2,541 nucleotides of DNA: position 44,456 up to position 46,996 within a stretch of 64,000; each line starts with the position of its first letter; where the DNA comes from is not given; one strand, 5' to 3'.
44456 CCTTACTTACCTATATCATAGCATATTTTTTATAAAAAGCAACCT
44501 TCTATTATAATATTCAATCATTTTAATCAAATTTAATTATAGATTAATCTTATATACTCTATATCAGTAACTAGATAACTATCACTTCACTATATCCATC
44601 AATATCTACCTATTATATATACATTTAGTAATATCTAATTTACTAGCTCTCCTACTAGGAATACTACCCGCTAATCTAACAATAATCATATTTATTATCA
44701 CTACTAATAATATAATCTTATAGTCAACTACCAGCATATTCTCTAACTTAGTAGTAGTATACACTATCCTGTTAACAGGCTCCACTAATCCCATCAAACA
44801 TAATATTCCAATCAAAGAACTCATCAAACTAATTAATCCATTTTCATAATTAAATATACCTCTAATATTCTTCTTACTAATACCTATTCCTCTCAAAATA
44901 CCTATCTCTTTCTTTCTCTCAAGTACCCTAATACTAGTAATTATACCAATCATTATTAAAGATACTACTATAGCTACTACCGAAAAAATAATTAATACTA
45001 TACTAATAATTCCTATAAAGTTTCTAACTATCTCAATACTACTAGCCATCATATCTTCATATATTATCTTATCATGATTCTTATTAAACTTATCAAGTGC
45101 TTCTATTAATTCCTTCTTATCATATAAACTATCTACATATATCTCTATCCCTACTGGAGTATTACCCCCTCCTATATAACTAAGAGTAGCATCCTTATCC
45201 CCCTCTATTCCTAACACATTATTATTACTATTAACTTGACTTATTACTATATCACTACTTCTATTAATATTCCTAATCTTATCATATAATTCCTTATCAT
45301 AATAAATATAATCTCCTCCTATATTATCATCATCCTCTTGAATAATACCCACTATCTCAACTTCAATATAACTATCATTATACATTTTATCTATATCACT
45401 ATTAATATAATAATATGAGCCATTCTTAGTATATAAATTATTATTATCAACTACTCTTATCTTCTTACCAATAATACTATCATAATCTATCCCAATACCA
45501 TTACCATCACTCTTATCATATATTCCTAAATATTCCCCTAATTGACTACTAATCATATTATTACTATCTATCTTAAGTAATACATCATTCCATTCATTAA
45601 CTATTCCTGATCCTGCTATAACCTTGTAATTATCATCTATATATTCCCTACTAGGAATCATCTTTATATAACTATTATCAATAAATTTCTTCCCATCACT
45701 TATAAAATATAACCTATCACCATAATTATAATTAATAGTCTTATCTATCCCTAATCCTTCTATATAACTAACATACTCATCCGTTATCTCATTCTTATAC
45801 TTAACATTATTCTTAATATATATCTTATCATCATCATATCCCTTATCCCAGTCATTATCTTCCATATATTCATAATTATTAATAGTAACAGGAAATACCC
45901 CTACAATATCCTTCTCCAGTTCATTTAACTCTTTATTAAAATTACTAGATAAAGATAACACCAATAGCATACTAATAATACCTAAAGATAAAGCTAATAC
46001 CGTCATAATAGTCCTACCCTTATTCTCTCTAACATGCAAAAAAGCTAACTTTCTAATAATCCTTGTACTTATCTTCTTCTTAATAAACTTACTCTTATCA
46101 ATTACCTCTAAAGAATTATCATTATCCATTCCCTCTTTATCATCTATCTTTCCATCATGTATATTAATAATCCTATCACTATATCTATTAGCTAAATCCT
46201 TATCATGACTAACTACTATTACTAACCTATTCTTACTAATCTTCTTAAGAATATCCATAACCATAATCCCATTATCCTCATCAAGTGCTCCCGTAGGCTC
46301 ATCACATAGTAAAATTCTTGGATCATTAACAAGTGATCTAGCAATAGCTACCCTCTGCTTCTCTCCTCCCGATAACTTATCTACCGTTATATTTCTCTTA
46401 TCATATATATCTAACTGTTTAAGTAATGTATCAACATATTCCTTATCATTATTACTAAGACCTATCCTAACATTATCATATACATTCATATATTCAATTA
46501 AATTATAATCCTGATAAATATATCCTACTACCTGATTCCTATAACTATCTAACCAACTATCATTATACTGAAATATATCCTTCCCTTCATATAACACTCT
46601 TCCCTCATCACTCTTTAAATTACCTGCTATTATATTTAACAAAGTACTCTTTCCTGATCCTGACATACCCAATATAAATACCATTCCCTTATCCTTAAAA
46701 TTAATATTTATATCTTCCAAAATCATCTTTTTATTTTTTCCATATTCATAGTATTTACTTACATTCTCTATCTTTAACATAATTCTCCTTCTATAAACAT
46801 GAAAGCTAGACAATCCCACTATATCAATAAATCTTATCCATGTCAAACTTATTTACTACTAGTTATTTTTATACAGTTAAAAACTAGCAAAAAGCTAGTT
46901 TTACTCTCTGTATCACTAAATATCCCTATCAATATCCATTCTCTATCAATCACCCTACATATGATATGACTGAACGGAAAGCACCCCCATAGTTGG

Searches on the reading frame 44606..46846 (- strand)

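Call 6: search_protein_families(library=pfam, proteins=[window:44606-46846:-])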
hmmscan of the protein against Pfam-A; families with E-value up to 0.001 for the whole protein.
window:44606-46846:- (746 aa): 6 families
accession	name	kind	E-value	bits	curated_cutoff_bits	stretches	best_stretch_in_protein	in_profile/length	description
PF00005.33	ABC_tran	-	3.8e-33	115.4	25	1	43-185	1-136/137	ABC transporter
PF02687.27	FtsX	-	1.9e-15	57.4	25.5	1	619-738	1-119/120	FtsX-like permease C-terminal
PF02463.25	SMC_N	-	9e-09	35.5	40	1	45-229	17-211/220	RecF/RecN/SMC N terminal domain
PF03193.22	RsgA_GTPase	-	0.00015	22.1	30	1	33-82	87-135/174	RsgA GTPase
PF13555.12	AAA_29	-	0.00035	20.7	27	1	47-70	16-39/61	P-loop containing region of AAA domain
PF20720.3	nSTAND3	-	0.00047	20.3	27.2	0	50-106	14-68/155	Novel STAND NTPase 3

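Call 23: search_protein_families(library=ncbifam, proteins=[window:44609-46846:-], max_evalue=0.01)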
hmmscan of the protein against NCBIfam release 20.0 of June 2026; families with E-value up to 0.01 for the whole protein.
window:44609-46846:- (746 aa): 196 families (the best 25 are shown)
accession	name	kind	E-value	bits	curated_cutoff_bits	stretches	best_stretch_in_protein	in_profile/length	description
TIGR02673.1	FtsE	equivalog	2.5e-54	184.2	264.85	1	23-233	1-214/214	cell division ATP-binding protein FtsE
NF007826.0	PRK10535.1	equivalog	3.2e-53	181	966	2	23-303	4-296/648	macrolide ABC transporter ATP-binding protein/permease MacB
TIGR03608.1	L_ocin_972_ABC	subfamily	1.9e-52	177.7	254.85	1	37-229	8-206/206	putative bacteriocin export ABC transporter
TIGR02315.1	ABC_phnC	equivalog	3e-50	170.9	266.1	1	23-234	1-224/243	phosphonate ABC transporter ATP-binding protein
TIGR02211.1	LolD_lipo_ex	equivalog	3.2e-49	167.4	307.75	1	23-234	1-219/221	lipoprotein-releasing ABC transporter ATP-binding protein LolD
NF038007.1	ABC_ATP_DarD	equivalog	6.4e-49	166.4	375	1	23-234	1-218/218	darobactin export ABC transporter ATP-binding protein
TIGR02982.1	heterocyst_DevA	subfamily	5.5e-47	160.2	295.8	1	24-234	2-219/220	ABC exporter ATP-binding subunit, DevA family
NF043075.1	MMSYN1_0197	equivalog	2e-43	148.6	550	1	23-236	2-213/341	spermidine/putrescine ABC transporter ATP-binding protein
NF008639.0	PRK11629.1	equivalog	2e-40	138.7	360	1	21-237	4-227/234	lipoprotein-releasing ABC transporter ATP-binding protein LolD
NF040840.2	tungstate_WtpC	equivalog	2.2e-39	135.7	440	1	23-235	1-210/347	tungstate ABC transporter ATP-binding protein WtpC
TIGR00968.1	3a0106s01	subfamily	6.7e-38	130.5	342.75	1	25-238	2-213/237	sulfate ABC transporter ATP-binding protein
NF010068.0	PRK13548.1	equivalog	1.4e-37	129.2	261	1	23-236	5-223/261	heme ABC transporter ATP-binding protein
TIGR02142.1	modC_ABC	equivalog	6.2e-37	127.6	285.05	1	45-241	15-217/353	molybdenum ABC transporter ATP-binding protein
TIGR02314.1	ABC_MetN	equivalog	7.6e-37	127.1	499.7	1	23-241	1-226/343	methionine ABC transporter ATP-binding protein MetN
NF008355.0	PRK11144.1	equivalog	1.6e-36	126.1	434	1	45-286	16-253/353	molybdenum ABC transporter ATP-binding protein ModC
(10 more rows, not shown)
